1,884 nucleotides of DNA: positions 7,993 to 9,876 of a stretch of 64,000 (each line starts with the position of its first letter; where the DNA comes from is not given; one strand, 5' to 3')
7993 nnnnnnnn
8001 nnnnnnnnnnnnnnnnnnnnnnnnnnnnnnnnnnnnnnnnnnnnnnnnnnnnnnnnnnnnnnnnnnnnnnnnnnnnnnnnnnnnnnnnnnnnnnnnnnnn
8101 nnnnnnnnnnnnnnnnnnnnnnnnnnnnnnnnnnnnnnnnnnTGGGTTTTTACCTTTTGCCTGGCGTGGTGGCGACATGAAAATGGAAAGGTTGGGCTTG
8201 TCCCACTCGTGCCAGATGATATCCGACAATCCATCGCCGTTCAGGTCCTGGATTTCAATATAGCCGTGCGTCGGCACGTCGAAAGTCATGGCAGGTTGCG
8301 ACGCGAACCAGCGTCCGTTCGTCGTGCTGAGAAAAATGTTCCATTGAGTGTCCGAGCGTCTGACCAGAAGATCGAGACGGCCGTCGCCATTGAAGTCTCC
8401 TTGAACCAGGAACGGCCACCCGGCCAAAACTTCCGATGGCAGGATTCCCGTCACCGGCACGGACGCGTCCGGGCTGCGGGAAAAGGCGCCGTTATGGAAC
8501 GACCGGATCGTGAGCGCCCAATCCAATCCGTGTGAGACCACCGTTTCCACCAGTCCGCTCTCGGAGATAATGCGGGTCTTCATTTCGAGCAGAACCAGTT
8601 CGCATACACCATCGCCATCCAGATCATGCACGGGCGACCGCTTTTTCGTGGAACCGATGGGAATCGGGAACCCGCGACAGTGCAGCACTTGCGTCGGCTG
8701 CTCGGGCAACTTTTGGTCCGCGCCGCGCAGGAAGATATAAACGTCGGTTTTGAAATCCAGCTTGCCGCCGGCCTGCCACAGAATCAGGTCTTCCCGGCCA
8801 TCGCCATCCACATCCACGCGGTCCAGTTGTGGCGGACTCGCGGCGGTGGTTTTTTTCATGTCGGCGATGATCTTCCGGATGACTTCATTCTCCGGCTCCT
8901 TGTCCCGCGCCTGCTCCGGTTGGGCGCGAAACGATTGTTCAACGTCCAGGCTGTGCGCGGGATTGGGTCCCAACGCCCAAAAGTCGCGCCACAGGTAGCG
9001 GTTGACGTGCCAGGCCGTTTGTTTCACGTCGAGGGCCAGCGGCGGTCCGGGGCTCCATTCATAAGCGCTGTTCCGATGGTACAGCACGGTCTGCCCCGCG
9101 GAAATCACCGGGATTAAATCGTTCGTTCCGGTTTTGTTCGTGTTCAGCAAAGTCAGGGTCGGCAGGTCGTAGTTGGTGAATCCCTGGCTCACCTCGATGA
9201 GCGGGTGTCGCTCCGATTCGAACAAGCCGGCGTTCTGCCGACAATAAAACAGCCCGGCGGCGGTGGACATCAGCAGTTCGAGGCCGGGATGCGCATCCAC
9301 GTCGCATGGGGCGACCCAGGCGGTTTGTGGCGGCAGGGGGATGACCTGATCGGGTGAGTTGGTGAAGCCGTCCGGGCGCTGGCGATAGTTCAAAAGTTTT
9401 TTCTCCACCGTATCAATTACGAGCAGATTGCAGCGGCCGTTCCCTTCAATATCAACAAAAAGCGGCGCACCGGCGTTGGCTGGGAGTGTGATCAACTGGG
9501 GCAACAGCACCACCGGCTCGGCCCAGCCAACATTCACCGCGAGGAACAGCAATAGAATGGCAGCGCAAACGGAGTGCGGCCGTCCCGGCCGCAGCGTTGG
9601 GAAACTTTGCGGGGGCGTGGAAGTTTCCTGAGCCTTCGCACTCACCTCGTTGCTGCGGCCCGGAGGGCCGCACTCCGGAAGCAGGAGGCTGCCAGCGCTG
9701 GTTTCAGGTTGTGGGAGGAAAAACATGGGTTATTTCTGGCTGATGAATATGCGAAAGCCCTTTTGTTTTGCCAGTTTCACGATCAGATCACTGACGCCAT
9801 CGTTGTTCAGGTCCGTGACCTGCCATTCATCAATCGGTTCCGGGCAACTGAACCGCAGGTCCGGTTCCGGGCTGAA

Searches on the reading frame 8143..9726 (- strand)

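Call 69: search_protein_families(library=pfam, proteins=[window:8143-9726:-], max_evalue=0.001)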
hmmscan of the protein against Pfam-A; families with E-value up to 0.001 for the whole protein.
window:8143-9726:- (528 aa): 3 families
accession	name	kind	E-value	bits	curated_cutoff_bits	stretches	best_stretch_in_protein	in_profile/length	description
PF13517.12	FG-GAP_3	-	3.8e-18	66.3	26.9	1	444-505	1-61/61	FG-GAP-like repeat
PF01839.29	FG-GAP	-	1.3e-08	35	22.1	0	440-456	5-21/37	FG-GAP repeat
PF12256.14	TcdB_toxin_midN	-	2.8e-05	24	24.8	0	291-330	20-60/181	Insecticide toxin TcdB middle/N-terminal region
